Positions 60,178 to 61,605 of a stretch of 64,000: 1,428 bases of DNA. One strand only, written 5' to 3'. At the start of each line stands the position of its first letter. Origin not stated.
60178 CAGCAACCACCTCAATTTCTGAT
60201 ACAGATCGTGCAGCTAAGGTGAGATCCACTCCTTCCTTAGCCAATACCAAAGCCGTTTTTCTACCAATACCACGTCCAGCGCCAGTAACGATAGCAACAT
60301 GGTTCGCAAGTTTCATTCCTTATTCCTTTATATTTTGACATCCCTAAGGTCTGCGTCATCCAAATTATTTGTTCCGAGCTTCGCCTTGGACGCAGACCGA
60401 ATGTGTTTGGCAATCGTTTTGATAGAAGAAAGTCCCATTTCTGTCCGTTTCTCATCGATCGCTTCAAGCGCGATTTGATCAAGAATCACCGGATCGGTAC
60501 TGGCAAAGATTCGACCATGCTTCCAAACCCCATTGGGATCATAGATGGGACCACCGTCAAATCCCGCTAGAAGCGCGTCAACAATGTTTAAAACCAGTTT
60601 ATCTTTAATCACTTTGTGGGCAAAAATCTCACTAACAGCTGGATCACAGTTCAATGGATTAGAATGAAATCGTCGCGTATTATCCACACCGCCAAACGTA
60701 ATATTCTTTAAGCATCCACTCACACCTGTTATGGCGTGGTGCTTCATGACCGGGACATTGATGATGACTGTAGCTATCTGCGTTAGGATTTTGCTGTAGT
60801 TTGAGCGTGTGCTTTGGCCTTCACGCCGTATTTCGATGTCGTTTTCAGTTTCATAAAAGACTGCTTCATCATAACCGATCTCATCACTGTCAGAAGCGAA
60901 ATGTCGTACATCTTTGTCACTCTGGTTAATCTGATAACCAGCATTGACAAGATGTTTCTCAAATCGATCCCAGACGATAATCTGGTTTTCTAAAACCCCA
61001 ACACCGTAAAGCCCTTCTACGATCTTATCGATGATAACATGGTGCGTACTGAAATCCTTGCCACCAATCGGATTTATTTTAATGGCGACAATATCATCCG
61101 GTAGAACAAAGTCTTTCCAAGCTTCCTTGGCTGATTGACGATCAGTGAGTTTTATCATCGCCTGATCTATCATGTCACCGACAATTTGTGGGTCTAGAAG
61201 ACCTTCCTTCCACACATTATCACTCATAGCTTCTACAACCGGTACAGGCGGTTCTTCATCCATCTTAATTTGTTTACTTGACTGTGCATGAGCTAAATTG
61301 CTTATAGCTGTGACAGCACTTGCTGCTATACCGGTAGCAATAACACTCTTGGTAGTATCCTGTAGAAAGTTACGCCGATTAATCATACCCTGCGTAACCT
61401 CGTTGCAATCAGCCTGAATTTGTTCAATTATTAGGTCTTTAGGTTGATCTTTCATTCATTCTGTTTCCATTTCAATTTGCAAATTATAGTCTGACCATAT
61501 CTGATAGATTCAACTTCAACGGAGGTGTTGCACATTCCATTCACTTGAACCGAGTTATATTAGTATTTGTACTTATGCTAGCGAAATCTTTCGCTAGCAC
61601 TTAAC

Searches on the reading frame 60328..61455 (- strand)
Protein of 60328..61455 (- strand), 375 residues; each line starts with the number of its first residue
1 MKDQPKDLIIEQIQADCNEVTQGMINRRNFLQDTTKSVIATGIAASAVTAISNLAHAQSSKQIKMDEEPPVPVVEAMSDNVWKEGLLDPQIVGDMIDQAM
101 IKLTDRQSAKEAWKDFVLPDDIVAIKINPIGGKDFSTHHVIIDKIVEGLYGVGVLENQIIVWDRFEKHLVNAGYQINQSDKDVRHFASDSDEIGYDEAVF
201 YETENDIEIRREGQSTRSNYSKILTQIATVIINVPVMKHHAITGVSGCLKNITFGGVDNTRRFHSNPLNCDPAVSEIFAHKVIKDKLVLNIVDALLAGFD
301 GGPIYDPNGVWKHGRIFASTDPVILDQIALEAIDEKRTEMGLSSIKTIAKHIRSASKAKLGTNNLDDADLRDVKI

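Call 63: find_encoding_contigs(protein=window:60328-61455:-, flank=10000, max_places=1)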
Protein window:60328-61455:- (375 aa): 20 contigs read that carry it; 1 place shown.
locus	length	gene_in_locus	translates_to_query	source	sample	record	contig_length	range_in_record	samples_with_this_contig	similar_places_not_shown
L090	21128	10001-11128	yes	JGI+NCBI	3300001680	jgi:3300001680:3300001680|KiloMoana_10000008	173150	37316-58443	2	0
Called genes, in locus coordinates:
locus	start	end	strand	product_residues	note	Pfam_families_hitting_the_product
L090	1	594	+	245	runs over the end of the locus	-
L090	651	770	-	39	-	-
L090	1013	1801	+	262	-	PF03781:FGE-sulfatase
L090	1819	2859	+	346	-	PF01408:GFO_IDH_MocA, PF02894:GFO_IDH_MocA_C, PF22725:GFO_IDH_MocA_C3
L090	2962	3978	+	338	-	PF10282:Lactonase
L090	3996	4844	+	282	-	PF01073:3Beta_HSD (weak), PF01370:Epimerase, PF13460:NAD_binding_10 (weak)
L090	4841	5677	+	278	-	PF05721:PhyH (weak)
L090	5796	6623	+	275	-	-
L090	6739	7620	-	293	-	-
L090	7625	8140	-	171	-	PF01869:BcrAD_BadFG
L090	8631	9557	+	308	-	-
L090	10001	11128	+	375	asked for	PF04015:DUF362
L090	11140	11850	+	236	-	PF00106:adh_short, PF08659:KR, PF13561:adh_short_C2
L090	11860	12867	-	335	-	PF01408:GFO_IDH_MocA, PF02894:GFO_IDH_MocA_C, PF22725:GFO_IDH_MocA_C3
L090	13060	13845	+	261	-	-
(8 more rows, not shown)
